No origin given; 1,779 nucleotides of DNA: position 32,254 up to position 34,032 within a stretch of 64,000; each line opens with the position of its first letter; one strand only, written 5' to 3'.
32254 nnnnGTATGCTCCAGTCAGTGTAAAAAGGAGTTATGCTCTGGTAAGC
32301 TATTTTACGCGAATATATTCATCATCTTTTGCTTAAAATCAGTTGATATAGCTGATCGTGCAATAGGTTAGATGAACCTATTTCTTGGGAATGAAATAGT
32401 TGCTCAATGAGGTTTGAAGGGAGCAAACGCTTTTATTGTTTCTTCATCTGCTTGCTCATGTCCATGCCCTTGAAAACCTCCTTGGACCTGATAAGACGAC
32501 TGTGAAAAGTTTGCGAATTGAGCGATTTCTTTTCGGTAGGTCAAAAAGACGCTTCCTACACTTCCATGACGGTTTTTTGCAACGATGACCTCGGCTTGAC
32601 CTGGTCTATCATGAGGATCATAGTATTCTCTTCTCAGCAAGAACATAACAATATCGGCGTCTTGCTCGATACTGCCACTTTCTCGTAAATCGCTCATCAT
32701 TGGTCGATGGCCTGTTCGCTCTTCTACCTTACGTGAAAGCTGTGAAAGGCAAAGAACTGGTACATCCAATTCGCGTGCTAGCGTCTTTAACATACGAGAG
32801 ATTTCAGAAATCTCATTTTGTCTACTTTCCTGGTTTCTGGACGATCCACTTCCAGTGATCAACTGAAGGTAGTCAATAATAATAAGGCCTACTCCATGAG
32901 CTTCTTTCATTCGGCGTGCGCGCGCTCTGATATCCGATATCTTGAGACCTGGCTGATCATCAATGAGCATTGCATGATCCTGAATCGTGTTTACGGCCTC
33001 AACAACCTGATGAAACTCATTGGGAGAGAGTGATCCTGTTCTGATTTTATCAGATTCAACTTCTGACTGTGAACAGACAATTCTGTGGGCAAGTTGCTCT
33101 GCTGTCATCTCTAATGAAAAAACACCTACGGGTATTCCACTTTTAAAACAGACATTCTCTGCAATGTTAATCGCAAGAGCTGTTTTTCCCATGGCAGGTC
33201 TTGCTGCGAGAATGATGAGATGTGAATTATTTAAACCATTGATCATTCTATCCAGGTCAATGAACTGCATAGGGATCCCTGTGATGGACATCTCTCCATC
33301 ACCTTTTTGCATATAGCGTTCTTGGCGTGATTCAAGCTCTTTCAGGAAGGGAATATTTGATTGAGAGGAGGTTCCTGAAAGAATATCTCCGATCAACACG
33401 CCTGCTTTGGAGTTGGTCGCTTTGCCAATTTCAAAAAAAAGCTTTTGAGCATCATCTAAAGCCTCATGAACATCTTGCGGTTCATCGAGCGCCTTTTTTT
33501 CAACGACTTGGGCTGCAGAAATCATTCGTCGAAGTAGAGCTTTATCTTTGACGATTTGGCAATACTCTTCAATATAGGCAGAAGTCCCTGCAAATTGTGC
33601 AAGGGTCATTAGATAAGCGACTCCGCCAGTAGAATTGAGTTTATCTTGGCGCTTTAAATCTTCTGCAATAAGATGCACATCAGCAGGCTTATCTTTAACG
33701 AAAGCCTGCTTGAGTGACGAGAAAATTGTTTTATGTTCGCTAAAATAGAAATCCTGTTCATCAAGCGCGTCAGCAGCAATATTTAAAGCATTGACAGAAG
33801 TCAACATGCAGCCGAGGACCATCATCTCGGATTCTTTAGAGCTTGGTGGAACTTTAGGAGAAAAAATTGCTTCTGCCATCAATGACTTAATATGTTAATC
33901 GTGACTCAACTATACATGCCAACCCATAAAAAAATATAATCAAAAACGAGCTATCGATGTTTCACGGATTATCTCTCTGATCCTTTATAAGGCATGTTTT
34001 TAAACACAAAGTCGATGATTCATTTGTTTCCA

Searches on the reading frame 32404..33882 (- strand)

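Call 76: search_protein_families(library=ncbifam, proteins=[window:32404-33882:-], max_evalue=1e-10)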
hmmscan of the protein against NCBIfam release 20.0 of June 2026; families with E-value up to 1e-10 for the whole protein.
window:32404-33882:- (492 aa): 16 families
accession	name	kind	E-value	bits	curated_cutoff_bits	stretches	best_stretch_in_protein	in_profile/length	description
NF004967.0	PRK06321.1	equivalog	7e-238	790.2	751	1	10-463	14-469/472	replicative DNA helicase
TIGR00665.1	DnaB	equivalog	1.1e-150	502.3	385.25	1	12-460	2-434/435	replicative DNA helicase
NF004384.0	PRK05748.1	equivalog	2e-146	488.1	525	1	7-465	5-448/452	replicative DNA helicase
NF005852.0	PRK07773.1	equivalog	2.7e-126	423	780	2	10-404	22-398/886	replicative DNA helicase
NF006606.0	PRK09165.1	equivalog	3.3e-121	405.3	540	1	10-465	19-493/497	replicative DNA helicase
NF005424.0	PRK07004.1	equivalog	1.3e-118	396.5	834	1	8-462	11-454/460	replicative DNA helicase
NF004109.0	PRK05595.1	equivalog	1.8e-118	396.1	737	1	13-459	9-438/444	replicative DNA helicase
TIGR03600.1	phage_DnaB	exception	5.5e-115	384.7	498.65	1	16-449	2-421/421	phage replicative helicase, DnaB family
NF006443.0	PRK08760.1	equivalog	1.9e-112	376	741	1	10-464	31-472/476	replicative DNA helicase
NF005369.0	PRK06904.1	equivalog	1.1e-104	350.9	809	1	10-462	23-467/474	replicative DNA helicase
NF040583.1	dnaB_SPI-7_type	exception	7.2e-103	344.9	655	1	13-458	2-433/434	SPI-7-type island replicative DNA helicase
NF006458.0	PRK08840.1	equivalog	3.8e-102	342.4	884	1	10-464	18-461/464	replicative DNA helicase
NF006306.0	PRK08506.1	equivalog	9.5e-101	337.7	596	1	19-424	10-393/472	replicative DNA helicase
NF005945.0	PRK08006.1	equivalog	2.5e-100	336.5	898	1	10-465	25-469/471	replicative DNA helicase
NF005240.0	PRK06749.1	subfamily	8.9e-78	262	686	1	198-458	164-426/428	replicative DNA helicase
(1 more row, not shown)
